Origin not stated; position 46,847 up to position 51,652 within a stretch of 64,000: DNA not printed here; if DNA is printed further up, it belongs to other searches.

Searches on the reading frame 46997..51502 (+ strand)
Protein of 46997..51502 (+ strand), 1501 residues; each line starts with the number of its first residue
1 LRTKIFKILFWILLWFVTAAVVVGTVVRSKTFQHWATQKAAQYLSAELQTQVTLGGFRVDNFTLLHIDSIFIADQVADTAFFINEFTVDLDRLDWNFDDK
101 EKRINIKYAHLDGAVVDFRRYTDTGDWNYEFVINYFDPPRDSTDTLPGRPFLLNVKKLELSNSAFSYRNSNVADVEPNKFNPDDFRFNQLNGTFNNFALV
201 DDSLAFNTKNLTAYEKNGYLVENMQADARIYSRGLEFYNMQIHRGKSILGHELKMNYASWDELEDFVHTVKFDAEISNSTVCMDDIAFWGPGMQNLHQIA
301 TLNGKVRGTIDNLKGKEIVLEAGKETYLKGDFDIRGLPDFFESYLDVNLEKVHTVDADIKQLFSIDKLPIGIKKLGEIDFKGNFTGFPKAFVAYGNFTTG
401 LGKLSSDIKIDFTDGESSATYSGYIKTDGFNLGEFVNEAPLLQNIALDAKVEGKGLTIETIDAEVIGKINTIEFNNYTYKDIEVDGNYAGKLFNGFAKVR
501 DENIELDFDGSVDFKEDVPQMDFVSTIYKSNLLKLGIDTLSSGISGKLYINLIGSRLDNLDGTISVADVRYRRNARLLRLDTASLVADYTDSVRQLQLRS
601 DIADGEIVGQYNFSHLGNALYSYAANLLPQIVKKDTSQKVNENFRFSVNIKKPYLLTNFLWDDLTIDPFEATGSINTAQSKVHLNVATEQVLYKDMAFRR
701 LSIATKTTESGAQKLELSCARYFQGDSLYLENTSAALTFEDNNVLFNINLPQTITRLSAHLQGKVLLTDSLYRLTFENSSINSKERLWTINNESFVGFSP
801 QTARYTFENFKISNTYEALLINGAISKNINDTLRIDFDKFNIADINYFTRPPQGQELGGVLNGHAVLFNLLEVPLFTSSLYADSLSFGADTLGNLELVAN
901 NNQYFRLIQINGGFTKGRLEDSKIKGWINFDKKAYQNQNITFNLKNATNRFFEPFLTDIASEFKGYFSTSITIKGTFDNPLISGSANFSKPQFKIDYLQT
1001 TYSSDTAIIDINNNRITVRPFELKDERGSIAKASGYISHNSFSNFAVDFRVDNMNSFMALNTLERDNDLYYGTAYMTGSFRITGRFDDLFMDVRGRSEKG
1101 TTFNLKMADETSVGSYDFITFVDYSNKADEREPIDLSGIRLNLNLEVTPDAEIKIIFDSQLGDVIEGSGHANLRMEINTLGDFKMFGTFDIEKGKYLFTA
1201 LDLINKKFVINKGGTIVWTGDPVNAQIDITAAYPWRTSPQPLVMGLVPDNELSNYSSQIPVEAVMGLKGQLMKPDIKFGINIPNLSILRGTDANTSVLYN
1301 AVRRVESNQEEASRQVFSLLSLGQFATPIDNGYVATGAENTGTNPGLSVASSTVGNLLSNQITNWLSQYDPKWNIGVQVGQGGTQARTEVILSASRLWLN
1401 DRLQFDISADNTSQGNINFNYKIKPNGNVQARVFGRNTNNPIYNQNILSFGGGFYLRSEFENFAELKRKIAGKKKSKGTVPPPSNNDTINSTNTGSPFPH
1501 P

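Call 109: search_protein_families(library=pfam, proteins=[window:46997-51502:+], max_evalue=0.00001)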
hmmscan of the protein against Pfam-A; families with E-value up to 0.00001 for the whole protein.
window:46997-51502:+ (1501 aa): 1 family
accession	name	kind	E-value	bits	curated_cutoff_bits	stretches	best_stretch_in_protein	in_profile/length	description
PF04357.19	TamB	-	9.6e-54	183.5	22.4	1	1025-1438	7-369/381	TamB, inner membrane protein subunit of TAM complex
